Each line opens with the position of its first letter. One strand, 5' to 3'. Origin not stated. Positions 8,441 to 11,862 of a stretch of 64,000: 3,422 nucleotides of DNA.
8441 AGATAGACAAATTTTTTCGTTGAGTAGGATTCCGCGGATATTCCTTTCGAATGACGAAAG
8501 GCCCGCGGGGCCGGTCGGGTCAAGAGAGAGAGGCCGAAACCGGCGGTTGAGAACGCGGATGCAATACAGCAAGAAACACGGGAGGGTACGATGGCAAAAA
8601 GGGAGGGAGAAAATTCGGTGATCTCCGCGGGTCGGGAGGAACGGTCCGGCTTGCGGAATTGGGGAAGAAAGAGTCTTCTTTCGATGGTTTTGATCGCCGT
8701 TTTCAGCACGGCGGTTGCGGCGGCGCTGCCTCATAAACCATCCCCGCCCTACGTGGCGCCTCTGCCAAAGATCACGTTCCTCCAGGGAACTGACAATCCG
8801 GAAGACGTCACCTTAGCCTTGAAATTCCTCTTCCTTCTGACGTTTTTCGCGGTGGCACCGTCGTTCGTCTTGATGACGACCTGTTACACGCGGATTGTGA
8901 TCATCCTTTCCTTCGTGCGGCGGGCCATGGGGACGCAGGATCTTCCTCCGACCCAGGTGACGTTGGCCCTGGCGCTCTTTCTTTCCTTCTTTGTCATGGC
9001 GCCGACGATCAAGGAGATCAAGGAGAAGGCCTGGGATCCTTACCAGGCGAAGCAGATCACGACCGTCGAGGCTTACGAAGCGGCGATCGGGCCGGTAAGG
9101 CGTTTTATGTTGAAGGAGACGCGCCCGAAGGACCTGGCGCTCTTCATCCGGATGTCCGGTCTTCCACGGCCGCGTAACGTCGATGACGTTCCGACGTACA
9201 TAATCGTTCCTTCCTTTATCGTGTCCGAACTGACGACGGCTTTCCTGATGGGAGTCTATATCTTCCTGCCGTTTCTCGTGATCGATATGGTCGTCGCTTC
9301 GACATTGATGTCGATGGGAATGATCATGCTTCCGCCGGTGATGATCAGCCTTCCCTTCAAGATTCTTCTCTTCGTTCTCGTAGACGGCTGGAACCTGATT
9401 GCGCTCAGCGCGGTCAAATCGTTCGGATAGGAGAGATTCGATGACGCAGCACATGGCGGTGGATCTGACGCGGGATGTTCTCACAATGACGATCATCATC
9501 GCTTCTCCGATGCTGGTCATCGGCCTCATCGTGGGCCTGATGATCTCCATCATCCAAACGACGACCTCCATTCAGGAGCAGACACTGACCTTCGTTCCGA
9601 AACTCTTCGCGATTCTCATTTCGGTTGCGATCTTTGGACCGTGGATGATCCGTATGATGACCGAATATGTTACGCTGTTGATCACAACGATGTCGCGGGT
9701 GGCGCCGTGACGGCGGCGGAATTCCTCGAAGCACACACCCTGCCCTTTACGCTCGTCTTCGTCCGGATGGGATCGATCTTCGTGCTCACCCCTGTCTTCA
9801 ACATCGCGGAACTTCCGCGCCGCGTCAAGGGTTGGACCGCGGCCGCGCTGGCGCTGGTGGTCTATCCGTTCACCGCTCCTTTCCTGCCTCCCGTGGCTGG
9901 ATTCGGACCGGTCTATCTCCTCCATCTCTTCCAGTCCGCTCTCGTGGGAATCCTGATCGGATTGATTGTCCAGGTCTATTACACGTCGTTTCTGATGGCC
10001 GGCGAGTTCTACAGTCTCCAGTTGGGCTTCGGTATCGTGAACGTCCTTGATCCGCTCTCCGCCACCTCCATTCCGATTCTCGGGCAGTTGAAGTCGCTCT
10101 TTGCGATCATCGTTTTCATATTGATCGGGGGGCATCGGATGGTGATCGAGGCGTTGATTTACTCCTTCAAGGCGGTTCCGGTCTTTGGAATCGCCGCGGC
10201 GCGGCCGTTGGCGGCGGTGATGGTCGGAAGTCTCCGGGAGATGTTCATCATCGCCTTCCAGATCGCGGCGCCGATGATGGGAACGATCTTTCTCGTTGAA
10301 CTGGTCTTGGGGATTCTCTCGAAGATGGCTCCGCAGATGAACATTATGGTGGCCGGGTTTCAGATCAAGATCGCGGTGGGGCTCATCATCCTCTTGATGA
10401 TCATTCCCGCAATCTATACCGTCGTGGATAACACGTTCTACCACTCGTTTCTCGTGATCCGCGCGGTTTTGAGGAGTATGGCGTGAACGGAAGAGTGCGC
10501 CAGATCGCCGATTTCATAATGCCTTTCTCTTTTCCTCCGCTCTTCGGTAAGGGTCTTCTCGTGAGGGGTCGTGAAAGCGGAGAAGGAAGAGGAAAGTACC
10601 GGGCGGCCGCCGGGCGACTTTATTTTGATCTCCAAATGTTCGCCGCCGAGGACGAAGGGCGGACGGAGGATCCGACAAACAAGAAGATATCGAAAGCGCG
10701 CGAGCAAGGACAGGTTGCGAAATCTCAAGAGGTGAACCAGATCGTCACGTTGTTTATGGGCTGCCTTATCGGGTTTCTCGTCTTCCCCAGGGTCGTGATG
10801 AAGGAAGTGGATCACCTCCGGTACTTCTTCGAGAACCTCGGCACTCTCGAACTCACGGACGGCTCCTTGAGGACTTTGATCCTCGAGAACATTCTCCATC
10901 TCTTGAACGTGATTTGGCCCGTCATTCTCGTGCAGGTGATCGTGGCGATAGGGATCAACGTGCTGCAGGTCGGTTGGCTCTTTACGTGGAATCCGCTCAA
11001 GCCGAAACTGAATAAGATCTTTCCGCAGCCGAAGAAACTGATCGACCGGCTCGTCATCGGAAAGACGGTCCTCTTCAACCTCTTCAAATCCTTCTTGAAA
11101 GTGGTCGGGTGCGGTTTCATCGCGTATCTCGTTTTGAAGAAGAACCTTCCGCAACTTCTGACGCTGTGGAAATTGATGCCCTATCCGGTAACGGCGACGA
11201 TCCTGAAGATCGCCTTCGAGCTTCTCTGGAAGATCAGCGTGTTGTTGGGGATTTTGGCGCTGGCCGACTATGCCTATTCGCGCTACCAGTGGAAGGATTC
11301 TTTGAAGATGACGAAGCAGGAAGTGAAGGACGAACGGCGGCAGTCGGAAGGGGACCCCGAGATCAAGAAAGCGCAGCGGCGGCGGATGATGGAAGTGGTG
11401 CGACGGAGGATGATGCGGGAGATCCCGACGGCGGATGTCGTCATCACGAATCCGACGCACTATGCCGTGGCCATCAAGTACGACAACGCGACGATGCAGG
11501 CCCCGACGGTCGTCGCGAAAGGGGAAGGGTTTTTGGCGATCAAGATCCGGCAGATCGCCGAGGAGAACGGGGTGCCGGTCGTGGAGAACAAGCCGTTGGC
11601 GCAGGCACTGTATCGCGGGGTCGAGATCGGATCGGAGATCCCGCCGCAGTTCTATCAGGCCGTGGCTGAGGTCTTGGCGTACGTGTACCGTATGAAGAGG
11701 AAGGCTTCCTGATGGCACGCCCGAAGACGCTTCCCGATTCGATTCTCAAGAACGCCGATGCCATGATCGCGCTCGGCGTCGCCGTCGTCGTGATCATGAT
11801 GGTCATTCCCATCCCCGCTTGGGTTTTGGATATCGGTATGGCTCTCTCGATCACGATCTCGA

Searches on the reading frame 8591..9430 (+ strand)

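Call 77: search_protein_families(library=pfam, proteins=[window:8591-9430:+], max_evalue=0.001)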
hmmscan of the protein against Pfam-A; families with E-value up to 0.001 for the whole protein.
window:8591-9430:+ (279 aa): 1 family
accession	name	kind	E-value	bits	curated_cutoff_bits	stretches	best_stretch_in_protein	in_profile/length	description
PF00813.25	FliP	-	3.1e-76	256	26.9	1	82-271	1-188/191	FliP family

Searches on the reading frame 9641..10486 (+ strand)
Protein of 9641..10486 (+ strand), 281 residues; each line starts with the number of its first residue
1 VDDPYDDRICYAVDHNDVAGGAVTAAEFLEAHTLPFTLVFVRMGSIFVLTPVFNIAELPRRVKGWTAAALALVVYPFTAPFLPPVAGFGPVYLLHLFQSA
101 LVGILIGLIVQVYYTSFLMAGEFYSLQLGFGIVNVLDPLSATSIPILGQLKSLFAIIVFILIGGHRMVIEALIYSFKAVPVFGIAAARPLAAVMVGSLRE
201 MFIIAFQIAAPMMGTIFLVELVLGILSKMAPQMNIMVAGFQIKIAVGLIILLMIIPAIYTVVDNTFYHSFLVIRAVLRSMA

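Call 77: search_protein_families(library=pfam, proteins=[window:9641-10486:+], max_evalue=0.001)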
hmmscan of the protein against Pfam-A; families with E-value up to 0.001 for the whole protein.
window:9641-10486:+ (281 aa): 1 family
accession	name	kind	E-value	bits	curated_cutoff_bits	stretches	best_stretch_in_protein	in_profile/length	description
PF01311.25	Bac_export_1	-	4.3e-59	200.3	27.8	1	36-267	4-228/230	Bacterial export proteins, family 1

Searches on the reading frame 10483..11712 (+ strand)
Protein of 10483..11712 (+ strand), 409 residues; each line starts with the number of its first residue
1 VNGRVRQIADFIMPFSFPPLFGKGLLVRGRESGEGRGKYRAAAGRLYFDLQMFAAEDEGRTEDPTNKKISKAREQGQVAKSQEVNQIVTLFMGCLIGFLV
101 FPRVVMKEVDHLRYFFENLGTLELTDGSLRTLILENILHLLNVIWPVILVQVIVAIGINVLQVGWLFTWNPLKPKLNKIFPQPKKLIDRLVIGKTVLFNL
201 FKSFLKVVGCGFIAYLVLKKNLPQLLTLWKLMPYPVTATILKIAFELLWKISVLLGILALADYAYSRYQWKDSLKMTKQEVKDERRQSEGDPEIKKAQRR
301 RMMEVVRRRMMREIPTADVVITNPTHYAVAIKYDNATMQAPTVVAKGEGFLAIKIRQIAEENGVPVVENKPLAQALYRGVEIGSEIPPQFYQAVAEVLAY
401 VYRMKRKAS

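Call 77: search_protein_families(library=pfam, proteins=[window:10483-11712:+], max_evalue=0.001)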
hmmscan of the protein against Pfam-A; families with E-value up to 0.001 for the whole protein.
window:10483-11712:+ (409 aa): 1 family
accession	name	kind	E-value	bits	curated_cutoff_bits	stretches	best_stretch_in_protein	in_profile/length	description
PF01312.24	Bac_export_2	-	4.1e-121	404.7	24.4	1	59-401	2-335/335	FlhB HrpN YscU SpaS Family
